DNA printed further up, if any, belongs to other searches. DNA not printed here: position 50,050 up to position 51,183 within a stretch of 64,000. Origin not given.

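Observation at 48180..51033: Pycsar-like operon with two different cyclases flanking one TM effector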

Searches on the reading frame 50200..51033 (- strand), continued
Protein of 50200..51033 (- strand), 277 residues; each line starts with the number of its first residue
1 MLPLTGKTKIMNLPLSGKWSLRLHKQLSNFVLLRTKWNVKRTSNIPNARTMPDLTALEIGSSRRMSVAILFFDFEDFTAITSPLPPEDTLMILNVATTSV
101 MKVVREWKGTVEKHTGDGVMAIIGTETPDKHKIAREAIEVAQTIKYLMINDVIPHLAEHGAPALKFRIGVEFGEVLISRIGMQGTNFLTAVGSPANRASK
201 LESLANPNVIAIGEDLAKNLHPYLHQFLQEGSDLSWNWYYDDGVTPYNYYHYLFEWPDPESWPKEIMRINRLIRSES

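Call 80: find_encoding_contigs(protein=P0054, flank=5000, max_places=1)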
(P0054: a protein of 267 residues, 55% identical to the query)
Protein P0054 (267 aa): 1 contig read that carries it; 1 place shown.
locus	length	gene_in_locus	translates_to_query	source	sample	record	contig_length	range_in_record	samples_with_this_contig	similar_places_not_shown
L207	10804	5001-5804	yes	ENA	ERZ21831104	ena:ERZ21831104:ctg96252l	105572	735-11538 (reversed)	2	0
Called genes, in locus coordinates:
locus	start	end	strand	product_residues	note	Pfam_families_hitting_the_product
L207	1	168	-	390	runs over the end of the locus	PF12833:HTH_18, PF00165:HTH_AraC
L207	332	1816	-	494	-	-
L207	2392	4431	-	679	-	PF13632:Glyco_trans_2_3 (weak), PF02310:B12-binding, PF04055:Radical_SAM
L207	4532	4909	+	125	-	-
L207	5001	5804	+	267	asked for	PF00211:Guanylate_cyc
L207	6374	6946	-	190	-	-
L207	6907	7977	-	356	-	PF04015:DUF362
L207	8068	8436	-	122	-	PF01909:NTP_transf_2, PF18765:Polbeta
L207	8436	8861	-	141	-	PF08780:NTase_sub_bind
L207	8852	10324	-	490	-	-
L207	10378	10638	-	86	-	PF06283:ThuA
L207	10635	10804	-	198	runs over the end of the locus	-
